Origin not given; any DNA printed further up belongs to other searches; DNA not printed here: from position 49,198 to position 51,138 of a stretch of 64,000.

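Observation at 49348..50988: Gamma subunit is a lipoprotein fusing a diheme cytochrome c to an EB_dh-type heme-b domain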

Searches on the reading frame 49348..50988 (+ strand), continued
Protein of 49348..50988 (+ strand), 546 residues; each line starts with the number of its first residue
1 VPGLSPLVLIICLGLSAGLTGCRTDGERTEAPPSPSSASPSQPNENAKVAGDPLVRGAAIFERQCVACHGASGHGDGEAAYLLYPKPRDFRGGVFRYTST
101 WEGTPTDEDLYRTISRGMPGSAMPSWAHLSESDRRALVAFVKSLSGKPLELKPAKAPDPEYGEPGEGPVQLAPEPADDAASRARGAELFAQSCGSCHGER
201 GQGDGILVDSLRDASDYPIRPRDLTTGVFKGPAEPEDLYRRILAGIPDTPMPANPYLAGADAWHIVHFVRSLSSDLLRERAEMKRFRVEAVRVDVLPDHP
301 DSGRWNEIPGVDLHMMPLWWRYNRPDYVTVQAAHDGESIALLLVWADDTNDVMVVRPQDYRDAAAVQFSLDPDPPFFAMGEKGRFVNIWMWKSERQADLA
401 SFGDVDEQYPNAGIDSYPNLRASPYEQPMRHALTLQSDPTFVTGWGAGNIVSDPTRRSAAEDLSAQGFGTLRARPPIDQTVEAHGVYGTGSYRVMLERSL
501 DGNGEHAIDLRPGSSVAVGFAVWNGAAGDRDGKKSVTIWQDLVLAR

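Call 36: list_cluster_members(proteins=[P0121, P0122, P0123, P0125, P0126, P0127, P0130, P0155, P0198, P0162])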
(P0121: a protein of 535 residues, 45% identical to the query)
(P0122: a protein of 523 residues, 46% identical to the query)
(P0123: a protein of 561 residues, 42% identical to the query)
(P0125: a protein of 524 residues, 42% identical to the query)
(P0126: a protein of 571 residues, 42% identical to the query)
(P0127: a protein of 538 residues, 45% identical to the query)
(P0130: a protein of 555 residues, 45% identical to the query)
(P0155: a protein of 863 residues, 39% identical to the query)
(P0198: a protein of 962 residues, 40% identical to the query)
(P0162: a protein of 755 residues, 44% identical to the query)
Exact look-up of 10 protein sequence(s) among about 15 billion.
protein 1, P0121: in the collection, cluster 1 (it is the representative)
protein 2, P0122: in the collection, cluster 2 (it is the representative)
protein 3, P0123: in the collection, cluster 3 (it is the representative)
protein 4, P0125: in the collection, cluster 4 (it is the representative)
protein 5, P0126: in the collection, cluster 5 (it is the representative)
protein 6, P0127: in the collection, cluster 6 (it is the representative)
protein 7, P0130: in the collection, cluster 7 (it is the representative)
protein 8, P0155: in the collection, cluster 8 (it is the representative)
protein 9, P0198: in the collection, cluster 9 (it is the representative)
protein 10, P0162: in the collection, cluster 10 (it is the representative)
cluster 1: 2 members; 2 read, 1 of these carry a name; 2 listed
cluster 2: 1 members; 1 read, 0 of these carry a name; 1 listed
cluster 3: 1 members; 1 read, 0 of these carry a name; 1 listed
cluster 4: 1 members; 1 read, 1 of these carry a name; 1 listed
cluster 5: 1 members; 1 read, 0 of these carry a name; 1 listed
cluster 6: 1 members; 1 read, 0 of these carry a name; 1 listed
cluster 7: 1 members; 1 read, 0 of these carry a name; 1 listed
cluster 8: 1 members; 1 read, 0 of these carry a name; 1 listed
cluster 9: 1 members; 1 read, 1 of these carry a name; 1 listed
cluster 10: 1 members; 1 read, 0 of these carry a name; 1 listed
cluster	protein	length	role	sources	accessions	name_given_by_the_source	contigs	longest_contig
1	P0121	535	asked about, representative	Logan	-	-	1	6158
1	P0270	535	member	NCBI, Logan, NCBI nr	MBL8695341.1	MAG: c-type cytochrome [Planctomycetes bacterium] | c-type cytochrome [Planctomycetota bacterium]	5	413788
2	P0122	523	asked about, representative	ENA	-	-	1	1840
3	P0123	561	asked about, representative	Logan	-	-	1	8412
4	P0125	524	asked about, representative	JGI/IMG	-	mono/diheme cytochrome c family protein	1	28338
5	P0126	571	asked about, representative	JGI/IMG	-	-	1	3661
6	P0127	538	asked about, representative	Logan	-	-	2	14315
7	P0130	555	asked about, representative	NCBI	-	-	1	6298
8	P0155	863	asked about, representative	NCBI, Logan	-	-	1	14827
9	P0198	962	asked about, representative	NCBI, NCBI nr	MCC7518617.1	MAG: c-type cytochrome [Verrucomicrobiae bacterium] | c-type cytochrome [Verrucomicrobiae bacterium]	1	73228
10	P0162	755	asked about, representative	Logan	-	-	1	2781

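Call 37: find_encoding_contigs(protein=P0270, flank=8000, max_places=3)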
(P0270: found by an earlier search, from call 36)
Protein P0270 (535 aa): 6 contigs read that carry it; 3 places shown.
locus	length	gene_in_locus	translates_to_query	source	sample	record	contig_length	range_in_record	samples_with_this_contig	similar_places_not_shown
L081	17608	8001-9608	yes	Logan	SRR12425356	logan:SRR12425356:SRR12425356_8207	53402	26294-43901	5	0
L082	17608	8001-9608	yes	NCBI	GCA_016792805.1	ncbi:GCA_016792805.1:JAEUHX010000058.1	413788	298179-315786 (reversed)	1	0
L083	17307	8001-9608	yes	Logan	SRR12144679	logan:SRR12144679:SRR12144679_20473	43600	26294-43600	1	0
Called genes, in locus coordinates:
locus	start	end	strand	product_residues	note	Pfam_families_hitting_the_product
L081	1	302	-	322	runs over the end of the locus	-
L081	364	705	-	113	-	-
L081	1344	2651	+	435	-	PF01306:LacY_symp (weak), PF03825:Nuc_H_symport, PF12832:MFS_1_like, PF07690:MFS_1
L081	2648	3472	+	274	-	PF01261:AP_endonuc_2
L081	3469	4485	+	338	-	PF01408:GFO_IDH_MocA, PF03447:NAD_binding_3 (weak), PF02894:GFO_IDH_MocA_C (weak), PF22725:GFO_IDH_MocA_C3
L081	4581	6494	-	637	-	PF07676:PD40 (faint), PF26549:Tricorn_N (weak), PF25174:Beta-prop_THOC3 (faint), PF02129:Peptidase_S15 (weak), PF20434:BD-FAE, PF00561:Abhydrolase_1 (faint), PF00326:Peptidase_S9, PF01738:DLH, +1 more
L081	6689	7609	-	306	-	PF01261:AP_endonuc_2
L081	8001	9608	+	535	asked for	PF00034:Cytochrom_C, PF13442:Cytochrome_CBB3, PF00034:Cytochrom_C, PF13442:Cytochrome_CBB3 (weak), PF09459:EB_dh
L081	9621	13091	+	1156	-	PF00384:Molybdopterin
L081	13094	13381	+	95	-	-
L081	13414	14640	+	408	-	PF13187:Fer4_9 (faint), PF12797:Fer4_2 (faint), PF12837:Fer4_6 (faint), PF12838:Fer4_7, PF13237:Fer4_10, PF13247:Fer4_11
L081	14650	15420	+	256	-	PF02613:Nitrate_red_del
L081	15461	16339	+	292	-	-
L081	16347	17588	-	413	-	PF01408:GFO_IDH_MocA, PF02894:GFO_IDH_MocA_C, PF22725:GFO_IDH_MocA_C3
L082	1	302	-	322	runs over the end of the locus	-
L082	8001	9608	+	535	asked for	PF00034:Cytochrom_C, PF13442:Cytochrome_CBB3, PF00034:Cytochrom_C, PF13442:Cytochrome_CBB3 (weak), PF09459:EB_dh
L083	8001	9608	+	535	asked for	PF00034:Cytochrom_C, PF13442:Cytochrome_CBB3, PF00034:Cytochrom_C, PF13442:Cytochrome_CBB3 (weak), PF09459:EB_dh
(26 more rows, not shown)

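Call 38: fold_search(model_id=the predicted structure, library=pdb)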
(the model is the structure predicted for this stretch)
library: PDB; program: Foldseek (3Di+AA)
matches with E <= 10: 911; with E <= 0.001: 13
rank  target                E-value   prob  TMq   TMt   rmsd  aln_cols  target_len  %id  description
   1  7b04_C                6.1e-18  1.00  0.34  0.59   9.0       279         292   29  Structure of Nitrite oxidoreductase (Nxr) from the anammox bacterium Kuenenia stuttgartiensis. (released 2021-07-14)
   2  7b04_O                1.7e-17  1.00  0.32  0.56   9.2       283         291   29  Structure of Nitrite oxidoreductase (Nxr) from the anammox bacterium Kuenenia stuttgartiensis. (released 2021-07-14)
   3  6h5l_B                3.3e-16  1.00  0.35  0.83   5.7       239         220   34  Kuenenia stuttgartiensis reducing HAO-like protein complex Kustc0457/Kustc0458 (released 2019-04-10)
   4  2ivf_C                8.1e-13  1.00  0.31  0.75   4.9       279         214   20  Ethylbenzene dehydrogenase from Aromatoleum aromaticum (released 2006-09-14)
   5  7qhm_C                8.6e-06  1.00  0.22  0.44   8.3       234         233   18  Cytochrome bcc-aa3 supercomplex (respiratory supercomplex III2/IV2) from Corynebacterium glutamicum (stigmatellin and  (released 2022-05-18)
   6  7nwn                  1.3e-05  1.00  0.22  0.54   7.8       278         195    8  A carbohydrate binding module family 9 (CBM9) from Caldicellulsiruptor kristjanssonii (released 2021-07-07)
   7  7nwo                  1.4e-05  1.00  0.22  0.55   7.9       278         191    8  A carbohydrate binding module family 9 (CBM9) from Caldicellulosiruptor kristjanssonii in complex with glucose (released 2021-07-07)
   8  1i82_A                2.8e-05  1.00  0.22  0.57  10.1       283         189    8  FAMILY 9 CARBOHYDRATE-BINDING MODULE FROM THERMOTOGA MARITIMA XYLANASE 10A WITH CELLOBIOSE (released 2001-06-13)
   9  7rh6_O                3.2e-05  1.00  0.22  0.47   9.3       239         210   22  Mycobacterial CIII2CIV2 supercomplex, inhibitor free, -Lpqe cyt cc open (released 2021-08-04)
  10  4jpq_A                5.6e-05  1.00  0.24  0.53   7.0       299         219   10  Crystal structure of a putative carbohydrate-binding protein (BACUNI_03838) from Bacteroides uniformis ATCC 8492 at 2. (released 2013-04-17)
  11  4jpq_B                8.9e-05  1.00  0.24  0.53   7.0       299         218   10  Crystal structure of a putative carbohydrate-binding protein (BACUNI_03838) from Bacteroides uniformis ATCC 8492 at 2. (released 2013-04-17)
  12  7q21_C                1.3e-04  1.00  0.24  0.48   5.7       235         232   17  III2-IV2 respiratory supercomplex from Corynebacterium glutamicum (released 2022-02-02)
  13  6hwh_i                6.1e-04  0.99  0.17  0.42  10.0       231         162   22  Structure of a functional obligate respiratory supercomplex from Mycobacterium smegmatis (released 2018-11-07)
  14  9vr0_MODEL_1_A        1.2e-03  1.00  0.15  0.62   2.8       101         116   30  NMR solution structure of termini-truncated oxidized cytochrome c552 from Thioalkalivibrio paradoxus (released 2025-07-30)
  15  6lod_E                1.3e-03  1.00  0.16  0.49   3.7       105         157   28  Cryo-EM structure of the air-oxidized photosynthetic alternative complex III from Roseiflexus castenholzii (released 2020-11-04)
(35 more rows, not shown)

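Call 46: find_encoding_contigs(protein=P0262, flank=7000, max_places=2)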
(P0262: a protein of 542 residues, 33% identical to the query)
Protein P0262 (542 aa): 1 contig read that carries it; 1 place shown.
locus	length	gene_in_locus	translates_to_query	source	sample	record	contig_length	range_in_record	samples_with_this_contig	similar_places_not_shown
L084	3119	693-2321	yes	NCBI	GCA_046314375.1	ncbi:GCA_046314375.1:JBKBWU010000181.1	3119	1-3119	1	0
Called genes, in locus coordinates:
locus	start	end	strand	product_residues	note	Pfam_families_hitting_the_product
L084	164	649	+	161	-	PF02082:Rrf2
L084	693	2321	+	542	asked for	PF00034:Cytochrom_C, PF13442:Cytochrome_CBB3, PF00034:Cytochrom_C (weak), PF09459:EB_dh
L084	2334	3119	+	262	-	?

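Call 47: find_encoding_contigs(protein=P0250, flank=7000, max_places=2)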
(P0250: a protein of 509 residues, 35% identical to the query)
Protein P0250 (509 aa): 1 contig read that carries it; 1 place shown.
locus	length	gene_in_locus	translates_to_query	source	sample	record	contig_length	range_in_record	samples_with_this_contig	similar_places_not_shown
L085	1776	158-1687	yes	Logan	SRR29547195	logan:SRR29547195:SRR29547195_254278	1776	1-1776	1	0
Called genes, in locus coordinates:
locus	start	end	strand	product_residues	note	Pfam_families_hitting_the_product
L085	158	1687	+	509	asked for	PF00034:Cytochrom_C (weak), PF13442:Cytochrome_CBB3, PF00034:Cytochrom_C (weak), PF13442:Cytochrome_CBB3 (weak), PF09459:EB_dh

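Call 48: find_encoding_contigs(protein=P0153, flank=7000, max_places=2)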
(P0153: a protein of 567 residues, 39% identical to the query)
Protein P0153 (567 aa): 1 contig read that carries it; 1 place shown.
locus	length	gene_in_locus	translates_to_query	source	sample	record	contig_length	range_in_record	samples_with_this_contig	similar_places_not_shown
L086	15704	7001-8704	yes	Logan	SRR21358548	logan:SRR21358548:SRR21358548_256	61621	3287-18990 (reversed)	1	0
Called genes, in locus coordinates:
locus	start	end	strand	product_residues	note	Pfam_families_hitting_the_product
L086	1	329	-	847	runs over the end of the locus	PF01522:Polysacc_deac_1, PF02927:CelD_N, PF00759:Glyco_hydro_9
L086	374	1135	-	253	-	PF13580:SIS_2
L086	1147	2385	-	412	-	PF07690:MFS_1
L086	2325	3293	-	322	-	PF00480:ROK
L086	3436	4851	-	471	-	PF04055:Radical_SAM, PF06969:HemN_C (weak)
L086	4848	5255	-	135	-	-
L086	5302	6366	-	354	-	PF27139:Aq_1264_TM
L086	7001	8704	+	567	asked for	PF00034:Cytochrom_C, PF13442:Cytochrome_CBB3, PF00034:Cytochrom_C, PF13442:Cytochrome_CBB3, PF09459:EB_dh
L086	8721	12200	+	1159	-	PF00384:Molybdopterin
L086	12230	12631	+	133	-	PF13787:HXXEE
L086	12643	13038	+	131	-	-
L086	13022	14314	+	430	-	PF13187:Fer4_9 (faint), PF12797:Fer4_2 (faint), PF13237:Fer4_10 (weak), PF13247:Fer4_11, PF12838:Fer4_7 (weak)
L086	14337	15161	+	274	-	PF02613:Nitrate_red_del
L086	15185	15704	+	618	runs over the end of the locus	PF05940:NnrS, PF08984:DUF1858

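Call 49: find_encoding_contigs(protein=P0001, flank=10000, max_places=2)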
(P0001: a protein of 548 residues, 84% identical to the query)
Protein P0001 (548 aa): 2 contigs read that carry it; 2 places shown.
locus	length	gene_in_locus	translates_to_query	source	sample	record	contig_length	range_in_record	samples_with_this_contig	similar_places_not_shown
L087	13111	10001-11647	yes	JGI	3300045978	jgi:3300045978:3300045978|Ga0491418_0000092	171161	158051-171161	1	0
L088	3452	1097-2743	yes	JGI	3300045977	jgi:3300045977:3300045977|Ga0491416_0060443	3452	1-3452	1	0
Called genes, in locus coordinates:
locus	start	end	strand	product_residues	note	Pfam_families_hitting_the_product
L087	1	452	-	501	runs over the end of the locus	PF03007:WS_DGAT_cat, PF06974:WS_DGAT_C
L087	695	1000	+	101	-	PF03992:ABM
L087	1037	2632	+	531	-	PF00890:FAD_binding_2 (weak), PF01266:DAO, PF01593:Amino_oxidase, PF13450:NAD_binding_8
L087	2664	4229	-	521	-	PF00497:SBP_bac_3, PF10613:Lig_chan-Glu_bd (weak), PF01464:SLT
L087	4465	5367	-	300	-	-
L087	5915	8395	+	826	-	-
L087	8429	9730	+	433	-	PF07394:DUF1501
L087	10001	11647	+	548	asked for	PF00034:Cytochrom_C, PF13442:Cytochrome_CBB3, PF00034:Cytochrom_C, PF13442:Cytochrome_CBB3, PF09459:EB_dh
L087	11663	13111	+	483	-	?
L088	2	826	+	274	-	?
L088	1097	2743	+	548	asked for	PF00034:Cytochrom_C, PF13442:Cytochrome_CBB3, PF00034:Cytochrom_C, PF13442:Cytochrome_CBB3, PF09459:EB_dh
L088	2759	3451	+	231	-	?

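Call 50: find_encoding_contigs(protein=P0094, flank=10000, max_places=1)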
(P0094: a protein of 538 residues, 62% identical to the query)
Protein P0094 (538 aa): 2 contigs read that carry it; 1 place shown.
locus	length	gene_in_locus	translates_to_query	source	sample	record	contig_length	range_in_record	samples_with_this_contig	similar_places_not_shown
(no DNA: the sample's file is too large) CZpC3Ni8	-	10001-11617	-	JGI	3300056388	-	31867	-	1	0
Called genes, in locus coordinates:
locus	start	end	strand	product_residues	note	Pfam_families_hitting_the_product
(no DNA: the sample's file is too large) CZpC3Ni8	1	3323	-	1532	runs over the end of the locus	PF00310:GATase_2, PF04898:Glu_syn_central, PF01645:Glu_synthase, PF01493:GXGXG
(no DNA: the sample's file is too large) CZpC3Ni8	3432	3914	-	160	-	PF01047:MarR (weak), PF13404:HTH_AsnC-type, PF13412:HTH_24, PF01037:AsnC_trans_reg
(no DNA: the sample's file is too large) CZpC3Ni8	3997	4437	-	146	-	PF00571:CBS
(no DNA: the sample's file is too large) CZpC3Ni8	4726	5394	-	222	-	PF13432:TPR_16 (faint), PF14559:TPR_19 (faint), PF13181:TPR_8 (faint), PF13374:TPR_10 (faint), PF13428:TPR_14 (faint), PF07719:TPR_2 (faint), PF00515:TPR_1 (weak), PF13424:TPR_12 (weak)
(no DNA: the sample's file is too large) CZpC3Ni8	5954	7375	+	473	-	PF02310:B12-binding, PF04055:Radical_SAM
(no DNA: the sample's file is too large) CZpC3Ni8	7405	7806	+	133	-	PF01042:Ribonuc_L-PSP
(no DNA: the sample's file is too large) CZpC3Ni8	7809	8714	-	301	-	PF00296:Bac_luciferase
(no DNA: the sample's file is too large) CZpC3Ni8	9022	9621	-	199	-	PF01814:Hemerythrin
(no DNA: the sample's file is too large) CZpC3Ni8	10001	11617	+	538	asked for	PF00034:Cytochrom_C, PF13442:Cytochrome_CBB3, PF00034:Cytochrom_C, PF13442:Cytochrome_CBB3 (weak), PF09459:EB_dh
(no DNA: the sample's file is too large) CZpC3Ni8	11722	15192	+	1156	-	PF00384:Molybdopterin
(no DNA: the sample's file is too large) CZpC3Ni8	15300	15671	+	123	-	-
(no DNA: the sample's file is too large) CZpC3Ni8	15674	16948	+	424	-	PF13187:Fer4_9 (faint), PF13237:Fer4_10, PF13247:Fer4_11, PF12838:Fer4_7 (weak)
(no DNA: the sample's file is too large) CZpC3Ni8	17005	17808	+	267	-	PF02613:Nitrate_red_del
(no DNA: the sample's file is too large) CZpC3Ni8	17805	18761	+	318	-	-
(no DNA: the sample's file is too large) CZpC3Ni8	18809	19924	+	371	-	PF02663:FmdE, PF03205:MobB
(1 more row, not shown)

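Call 51: find_encoding_contigs(protein=P0023, flank=10000, max_places=1)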
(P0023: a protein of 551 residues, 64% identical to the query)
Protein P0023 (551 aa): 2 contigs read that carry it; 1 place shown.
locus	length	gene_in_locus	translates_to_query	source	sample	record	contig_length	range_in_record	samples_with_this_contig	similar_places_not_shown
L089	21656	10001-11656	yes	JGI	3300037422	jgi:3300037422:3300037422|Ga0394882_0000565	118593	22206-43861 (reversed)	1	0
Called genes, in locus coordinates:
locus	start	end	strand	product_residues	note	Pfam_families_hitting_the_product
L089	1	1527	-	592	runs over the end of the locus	PF07719:TPR_2 (faint), PF13424:TPR_12 (faint), PF13428:TPR_14 (faint), PF13431:TPR_17 (faint), PF13432:TPR_16, PF14559:TPR_19 (weak), PF14561:TPR_20 (faint), PF20225:DUF6584 (weak)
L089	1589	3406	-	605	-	PF00069:Pkinase, PF07714:PK_Tyr_Ser-Thr, PF01636:APH (faint)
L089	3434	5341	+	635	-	PF13415:Beta-prop_FBX42 (faint)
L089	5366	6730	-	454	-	PF16697:Yop-YscD_cpl, PF00498:FHA (weak), PF00158:Sigma54_activat, PF14532:Sigma54_activ_2, PF00004:AAA (weak), PF07724:AAA_2 (weak), PF07728:AAA_5, PF25601:AAA_lid_14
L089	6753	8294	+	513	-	PF02310:B12-binding, PF04055:Radical_SAM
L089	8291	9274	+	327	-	PF13489:Methyltransf_23, PF13847:Methyltransf_31, PF08241:Methyltransf_11, PF08242:Methyltransf_12, PF13649:Methyltransf_25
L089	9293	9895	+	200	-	-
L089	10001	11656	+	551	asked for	PF00034:Cytochrom_C, PF13442:Cytochrome_CBB3, PF00034:Cytochrom_C (weak), PF13442:Cytochrome_CBB3 (weak), PF09459:EB_dh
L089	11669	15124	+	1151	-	PF00384:Molybdopterin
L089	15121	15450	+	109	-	-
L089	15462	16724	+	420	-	PF13187:Fer4_9 (faint), PF12797:Fer4_2 (faint), PF13237:Fer4_10, PF13247:Fer4_11, PF12838:Fer4_7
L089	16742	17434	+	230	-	PF02613:Nitrate_red_del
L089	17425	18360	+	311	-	-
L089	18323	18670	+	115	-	PF02627:CMD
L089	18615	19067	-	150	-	PF02082:Rrf2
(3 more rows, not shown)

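Call 64: find_encoding_contigs(protein=P0255, flank=9000, max_places=2)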
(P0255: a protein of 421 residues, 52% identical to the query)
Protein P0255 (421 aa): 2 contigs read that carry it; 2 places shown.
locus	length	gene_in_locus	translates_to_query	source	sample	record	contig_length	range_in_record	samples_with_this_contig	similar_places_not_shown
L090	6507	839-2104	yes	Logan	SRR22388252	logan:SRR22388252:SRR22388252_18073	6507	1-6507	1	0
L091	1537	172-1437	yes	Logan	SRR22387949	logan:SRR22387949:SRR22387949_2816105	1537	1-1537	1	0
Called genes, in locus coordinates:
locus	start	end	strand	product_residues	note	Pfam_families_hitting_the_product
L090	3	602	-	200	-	?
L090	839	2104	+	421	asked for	PF13442:Cytochrome_CBB3, PF00034:Cytochrom_C, PF09086:DUF1924 (faint), PF00034:Cytochrom_C, PF13442:Cytochrome_CBB3 (weak)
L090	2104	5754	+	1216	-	PF00384:Molybdopterin, PF28599:NarG_dom_V, PF01568:Molydop_binding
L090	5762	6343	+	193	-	-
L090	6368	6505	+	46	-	?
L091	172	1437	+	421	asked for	PF13442:Cytochrome_CBB3, PF00034:Cytochrom_C, PF09086:DUF1924 (faint), PF00034:Cytochrom_C, PF13442:Cytochrome_CBB3 (weak)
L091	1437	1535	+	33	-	?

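Call 65: find_encoding_contigs(protein=P0230, flank=9000, max_places=2)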
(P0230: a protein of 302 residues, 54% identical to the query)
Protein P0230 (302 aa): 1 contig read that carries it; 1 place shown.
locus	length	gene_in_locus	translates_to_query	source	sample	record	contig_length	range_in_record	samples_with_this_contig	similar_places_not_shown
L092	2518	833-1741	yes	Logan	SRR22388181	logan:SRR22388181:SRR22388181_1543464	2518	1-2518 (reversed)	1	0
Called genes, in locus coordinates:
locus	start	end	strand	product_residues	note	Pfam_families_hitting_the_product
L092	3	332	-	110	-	?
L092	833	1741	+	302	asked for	PF13442:Cytochrome_CBB3, PF00034:Cytochrom_C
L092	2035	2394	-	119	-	PF13442:Cytochrome_CBB3, PF00034:Cytochrom_C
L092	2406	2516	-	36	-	?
